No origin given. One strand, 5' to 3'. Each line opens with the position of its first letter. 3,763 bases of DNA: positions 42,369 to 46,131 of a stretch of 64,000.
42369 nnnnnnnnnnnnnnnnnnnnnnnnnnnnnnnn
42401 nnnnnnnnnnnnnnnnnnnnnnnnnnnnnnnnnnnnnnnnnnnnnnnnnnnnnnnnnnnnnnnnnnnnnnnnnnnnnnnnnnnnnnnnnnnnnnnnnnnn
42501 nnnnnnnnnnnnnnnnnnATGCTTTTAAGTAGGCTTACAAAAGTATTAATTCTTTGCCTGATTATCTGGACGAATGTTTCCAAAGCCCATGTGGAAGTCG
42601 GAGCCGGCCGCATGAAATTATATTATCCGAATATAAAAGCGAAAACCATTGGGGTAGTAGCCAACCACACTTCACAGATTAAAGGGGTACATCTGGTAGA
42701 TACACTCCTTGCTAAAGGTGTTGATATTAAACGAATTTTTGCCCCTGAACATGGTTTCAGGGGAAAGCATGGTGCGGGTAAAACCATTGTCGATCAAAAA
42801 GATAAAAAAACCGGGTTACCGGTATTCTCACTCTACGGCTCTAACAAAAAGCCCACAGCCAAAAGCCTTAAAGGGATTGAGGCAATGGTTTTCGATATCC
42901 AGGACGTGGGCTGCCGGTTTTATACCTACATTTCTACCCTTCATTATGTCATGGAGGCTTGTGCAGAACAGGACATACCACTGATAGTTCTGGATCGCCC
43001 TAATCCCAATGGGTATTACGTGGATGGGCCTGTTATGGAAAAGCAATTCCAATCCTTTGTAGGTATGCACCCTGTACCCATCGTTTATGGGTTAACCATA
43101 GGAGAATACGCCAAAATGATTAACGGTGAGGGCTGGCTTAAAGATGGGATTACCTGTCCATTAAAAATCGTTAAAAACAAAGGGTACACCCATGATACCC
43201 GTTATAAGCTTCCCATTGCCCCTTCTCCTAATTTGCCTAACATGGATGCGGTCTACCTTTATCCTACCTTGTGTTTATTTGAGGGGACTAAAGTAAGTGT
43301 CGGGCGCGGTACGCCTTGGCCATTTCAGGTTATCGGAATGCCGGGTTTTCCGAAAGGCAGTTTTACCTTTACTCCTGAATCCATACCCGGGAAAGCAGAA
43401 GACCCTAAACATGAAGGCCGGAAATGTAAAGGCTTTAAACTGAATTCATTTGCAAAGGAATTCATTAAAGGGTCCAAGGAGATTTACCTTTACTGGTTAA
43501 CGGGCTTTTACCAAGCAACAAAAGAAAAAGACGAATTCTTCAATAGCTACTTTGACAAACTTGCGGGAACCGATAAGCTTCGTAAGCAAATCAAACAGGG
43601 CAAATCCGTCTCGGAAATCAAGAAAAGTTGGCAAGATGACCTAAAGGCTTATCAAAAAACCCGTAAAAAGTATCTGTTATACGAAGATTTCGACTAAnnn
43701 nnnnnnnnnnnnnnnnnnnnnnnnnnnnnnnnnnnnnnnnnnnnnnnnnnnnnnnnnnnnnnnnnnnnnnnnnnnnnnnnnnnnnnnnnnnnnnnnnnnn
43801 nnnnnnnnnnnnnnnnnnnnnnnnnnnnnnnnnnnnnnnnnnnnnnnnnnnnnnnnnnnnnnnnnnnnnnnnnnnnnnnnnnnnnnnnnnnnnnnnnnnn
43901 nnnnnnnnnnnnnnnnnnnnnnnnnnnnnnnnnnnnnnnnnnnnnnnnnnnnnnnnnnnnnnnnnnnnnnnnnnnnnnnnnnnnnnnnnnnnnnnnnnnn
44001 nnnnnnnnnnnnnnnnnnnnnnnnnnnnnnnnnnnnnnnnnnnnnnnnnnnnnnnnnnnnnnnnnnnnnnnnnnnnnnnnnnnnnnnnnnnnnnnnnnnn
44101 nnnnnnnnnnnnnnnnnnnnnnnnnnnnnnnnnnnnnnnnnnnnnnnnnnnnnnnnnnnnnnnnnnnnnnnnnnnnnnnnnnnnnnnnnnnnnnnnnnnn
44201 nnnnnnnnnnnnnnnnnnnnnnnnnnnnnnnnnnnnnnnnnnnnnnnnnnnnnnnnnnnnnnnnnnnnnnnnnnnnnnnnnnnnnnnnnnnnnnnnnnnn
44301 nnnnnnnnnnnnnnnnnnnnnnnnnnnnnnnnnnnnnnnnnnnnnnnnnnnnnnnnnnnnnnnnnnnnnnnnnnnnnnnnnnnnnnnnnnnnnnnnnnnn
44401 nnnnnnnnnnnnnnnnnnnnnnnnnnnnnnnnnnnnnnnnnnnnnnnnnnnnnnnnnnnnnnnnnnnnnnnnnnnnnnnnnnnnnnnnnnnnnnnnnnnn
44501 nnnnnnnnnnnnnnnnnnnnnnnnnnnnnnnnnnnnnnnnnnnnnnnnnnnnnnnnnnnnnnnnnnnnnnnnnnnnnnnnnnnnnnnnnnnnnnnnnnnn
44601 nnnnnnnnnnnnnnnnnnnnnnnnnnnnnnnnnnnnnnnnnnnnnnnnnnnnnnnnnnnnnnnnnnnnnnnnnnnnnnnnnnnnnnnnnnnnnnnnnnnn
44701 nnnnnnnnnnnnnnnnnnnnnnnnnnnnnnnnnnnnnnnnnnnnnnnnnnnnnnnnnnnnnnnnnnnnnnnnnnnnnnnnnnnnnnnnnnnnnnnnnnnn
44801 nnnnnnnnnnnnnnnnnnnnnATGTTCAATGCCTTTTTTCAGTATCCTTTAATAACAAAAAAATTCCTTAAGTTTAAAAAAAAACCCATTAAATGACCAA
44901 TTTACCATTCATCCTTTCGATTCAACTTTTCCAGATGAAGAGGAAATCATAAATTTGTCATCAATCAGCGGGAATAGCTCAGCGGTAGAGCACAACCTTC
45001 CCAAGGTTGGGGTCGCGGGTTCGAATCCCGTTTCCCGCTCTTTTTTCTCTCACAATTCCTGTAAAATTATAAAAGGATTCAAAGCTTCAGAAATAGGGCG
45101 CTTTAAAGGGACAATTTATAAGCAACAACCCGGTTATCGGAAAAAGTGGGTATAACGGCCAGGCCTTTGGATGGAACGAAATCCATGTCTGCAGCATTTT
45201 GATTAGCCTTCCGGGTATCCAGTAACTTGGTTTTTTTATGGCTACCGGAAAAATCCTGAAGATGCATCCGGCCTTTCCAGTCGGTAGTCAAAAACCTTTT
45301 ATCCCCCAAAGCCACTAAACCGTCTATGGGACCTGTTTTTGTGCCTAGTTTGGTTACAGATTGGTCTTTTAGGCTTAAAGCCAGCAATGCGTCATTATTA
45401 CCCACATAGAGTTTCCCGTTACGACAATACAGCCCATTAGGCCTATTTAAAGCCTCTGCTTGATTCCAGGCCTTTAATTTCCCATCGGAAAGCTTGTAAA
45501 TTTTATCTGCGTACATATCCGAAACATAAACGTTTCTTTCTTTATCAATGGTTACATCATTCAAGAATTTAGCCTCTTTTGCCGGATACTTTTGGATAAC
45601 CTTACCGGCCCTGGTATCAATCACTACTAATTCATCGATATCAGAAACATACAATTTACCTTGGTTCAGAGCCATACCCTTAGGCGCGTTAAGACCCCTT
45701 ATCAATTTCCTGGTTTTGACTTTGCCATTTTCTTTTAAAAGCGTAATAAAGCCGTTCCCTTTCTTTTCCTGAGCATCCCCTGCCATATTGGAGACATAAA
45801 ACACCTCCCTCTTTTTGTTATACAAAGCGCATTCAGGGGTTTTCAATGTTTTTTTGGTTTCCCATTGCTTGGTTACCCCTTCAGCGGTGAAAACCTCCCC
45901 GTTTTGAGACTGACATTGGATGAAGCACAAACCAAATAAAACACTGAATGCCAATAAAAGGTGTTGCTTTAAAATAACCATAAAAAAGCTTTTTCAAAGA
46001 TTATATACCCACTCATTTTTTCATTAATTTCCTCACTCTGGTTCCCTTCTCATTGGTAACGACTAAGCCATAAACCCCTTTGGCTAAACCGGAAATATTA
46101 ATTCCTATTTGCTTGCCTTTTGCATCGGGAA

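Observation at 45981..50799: Variable-head / constant-stalk T9SS cassette: two diverged propellers on a 1236-bp near-identical DNA unit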

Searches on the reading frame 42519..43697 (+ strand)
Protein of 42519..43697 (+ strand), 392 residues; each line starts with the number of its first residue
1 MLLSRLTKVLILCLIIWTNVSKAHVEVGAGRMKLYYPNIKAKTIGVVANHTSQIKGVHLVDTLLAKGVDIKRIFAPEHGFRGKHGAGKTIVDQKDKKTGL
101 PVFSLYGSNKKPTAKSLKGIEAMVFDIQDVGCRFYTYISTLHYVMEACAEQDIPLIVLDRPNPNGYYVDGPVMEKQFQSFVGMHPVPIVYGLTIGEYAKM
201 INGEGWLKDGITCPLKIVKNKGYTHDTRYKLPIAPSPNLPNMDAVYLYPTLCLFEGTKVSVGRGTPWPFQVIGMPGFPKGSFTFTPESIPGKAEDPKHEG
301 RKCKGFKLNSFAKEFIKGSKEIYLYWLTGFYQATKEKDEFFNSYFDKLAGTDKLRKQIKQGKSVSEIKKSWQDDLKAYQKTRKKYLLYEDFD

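Call 16: search_protein_families(library=pfam, proteins=[window:42519-43697:+], max_evalue=0.001)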
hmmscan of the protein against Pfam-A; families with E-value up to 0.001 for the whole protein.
window:42519-43697:+ (392 aa): 2 families
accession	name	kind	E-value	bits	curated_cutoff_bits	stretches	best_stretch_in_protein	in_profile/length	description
PF07075.17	NamZ_N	-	4.6e-81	271.5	26.9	1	44-242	1-202/203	Exo-beta-N-acetylmuramidase NamZ, N-terminal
PF20732.2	NamZ_C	-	9.8e-34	117.7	25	1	246-388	1-152/152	Exo-beta-N-acetylmuramidase NamZ, C-terminal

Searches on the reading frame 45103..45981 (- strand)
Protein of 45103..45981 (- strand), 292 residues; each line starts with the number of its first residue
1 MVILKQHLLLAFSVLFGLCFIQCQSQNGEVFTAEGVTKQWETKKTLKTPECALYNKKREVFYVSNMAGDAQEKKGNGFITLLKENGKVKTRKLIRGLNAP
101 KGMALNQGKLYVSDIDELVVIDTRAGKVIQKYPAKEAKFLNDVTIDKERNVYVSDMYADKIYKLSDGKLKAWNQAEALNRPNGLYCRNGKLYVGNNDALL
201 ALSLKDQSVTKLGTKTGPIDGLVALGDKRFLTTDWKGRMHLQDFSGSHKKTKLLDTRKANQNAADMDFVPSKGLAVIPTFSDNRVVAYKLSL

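Call 16: search_protein_families(library=pfam, proteins=[window:45103-45981:-], max_evalue=0.001)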
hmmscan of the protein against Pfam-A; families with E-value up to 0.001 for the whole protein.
window:45103-45981:- (292 aa): 2 families
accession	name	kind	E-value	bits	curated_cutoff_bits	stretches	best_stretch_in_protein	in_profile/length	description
PF01436.27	NHL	-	4e-05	23.9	20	0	97-114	1-19/28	NHL repeat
PF08450.18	SGL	-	0.00011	22.4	26.3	0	146-217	9-80/246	SMP-30/Gluconolactonase/LRE-like region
